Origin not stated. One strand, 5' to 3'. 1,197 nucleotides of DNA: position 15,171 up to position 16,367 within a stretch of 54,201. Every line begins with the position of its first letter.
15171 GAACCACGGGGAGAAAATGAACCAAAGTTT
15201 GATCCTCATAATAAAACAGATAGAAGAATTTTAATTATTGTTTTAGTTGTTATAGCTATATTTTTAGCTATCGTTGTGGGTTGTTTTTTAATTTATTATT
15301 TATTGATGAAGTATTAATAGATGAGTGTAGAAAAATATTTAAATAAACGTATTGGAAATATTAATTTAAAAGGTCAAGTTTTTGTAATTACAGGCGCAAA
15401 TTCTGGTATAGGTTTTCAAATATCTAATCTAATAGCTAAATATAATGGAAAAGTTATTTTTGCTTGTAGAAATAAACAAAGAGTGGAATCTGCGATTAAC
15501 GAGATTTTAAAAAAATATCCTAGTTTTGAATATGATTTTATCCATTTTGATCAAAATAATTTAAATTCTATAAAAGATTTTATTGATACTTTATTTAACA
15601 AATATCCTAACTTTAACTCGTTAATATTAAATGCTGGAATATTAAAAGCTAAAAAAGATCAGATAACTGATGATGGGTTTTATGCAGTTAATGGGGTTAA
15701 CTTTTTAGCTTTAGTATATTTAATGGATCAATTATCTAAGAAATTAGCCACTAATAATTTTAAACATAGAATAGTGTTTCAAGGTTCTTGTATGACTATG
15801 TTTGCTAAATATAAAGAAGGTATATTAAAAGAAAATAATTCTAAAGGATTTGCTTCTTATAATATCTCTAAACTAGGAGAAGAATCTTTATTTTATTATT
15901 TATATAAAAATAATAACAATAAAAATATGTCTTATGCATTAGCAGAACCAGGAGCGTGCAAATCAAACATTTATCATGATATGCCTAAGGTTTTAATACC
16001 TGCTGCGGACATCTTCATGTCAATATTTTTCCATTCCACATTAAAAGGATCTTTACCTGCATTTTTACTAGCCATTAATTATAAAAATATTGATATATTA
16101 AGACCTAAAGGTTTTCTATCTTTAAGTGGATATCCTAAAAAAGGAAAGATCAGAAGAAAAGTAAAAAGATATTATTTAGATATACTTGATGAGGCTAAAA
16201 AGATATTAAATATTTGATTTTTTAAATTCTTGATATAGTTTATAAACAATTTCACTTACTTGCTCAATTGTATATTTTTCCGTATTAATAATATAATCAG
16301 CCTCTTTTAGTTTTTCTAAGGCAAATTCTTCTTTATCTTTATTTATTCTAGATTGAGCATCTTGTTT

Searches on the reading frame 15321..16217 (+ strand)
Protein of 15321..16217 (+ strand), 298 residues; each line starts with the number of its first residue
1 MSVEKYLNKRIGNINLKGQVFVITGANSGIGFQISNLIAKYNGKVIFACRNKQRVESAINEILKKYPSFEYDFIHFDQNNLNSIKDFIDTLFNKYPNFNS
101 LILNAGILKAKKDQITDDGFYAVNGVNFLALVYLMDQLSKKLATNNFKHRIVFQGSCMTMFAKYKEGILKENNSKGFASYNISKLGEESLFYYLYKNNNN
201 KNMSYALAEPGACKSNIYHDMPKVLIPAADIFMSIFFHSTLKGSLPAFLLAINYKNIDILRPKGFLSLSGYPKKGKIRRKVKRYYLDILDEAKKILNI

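Call 8: search_protein_families(library=ncbifam, proteins=[window:15321-16217:+], max_evalue=0.001)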
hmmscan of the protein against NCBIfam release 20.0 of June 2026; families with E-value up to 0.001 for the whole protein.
window:15321-16217:+ (298 aa): 144 families (the best 25 are shown)
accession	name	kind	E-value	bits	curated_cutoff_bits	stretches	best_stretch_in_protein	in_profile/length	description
NF004846.0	PRK06197.1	subfamily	9.7e-32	110.4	268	1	16-276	14-278/306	oxidoreductase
NF004513.0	PRK05854.1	subfamily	3.2e-21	75.7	282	1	14-224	11-222/314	SDR family oxidoreductase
NF004845.0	PRK06196.1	subfamily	8.9e-15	54.8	414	1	13-156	24-159/320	oxidoreductase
NF006509.0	PRK08945.1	equivalog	5.2e-13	48.7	269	1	15-217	10-203/248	YciK family oxidoreductase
TIGR01289.1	LPOR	equivalog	5.9e-13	49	331.35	1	19-157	4-144/315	protochlorophyllide reductase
NF052562.1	RADHDNL4305835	equivalog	7.6e-13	48.5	400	1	16-184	5-160/252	NADP-dependent (R)-specific alcohol dehydrogenase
NF041159.1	Rham_dhyd_Thplmales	equivalog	1.3e-12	47.7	450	1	15-158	2-145/253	L-rhamnose 1-dehydrogenase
NF005468.0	PRK07062.1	equivalog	1.5e-12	47.7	266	1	13-132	3-123/265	SDR family oxidoreductase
NF005559.1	PRK07231.1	subfamily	1.6e-12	47.5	215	1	16-160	2-144/249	glucose 1-dehydrogenase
NF005594.0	PRK07326.1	equivalog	4.5e-12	46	271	1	15-216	3-189/237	SDR family oxidoreductase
NF004825.0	PRK06181.1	equivalog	6.9e-12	45.2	215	1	15-138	3-126/268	SDR family oxidoreductase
NF006693.0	PRK09242.1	equivalog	1.4e-11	44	328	1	15-159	7-151/258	SDR family oxidoreductase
TIGR01832.1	kduD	equivalog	2e-11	43.9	338.85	1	15-157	2-141/248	2-dehydro-3-deoxy-D-gluconate 5-dehydrogenase KduD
NF004198.0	PRK05653.1-3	equivalog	2.1e-11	43.7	296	1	16-145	5-133/248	3-oxoacyl-ACP reductase FabG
NF004199.0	PRK05653.1-4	equivalog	2.3e-11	43.8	301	1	14-220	1-195/247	3-oxoacyl-ACP reductase FabG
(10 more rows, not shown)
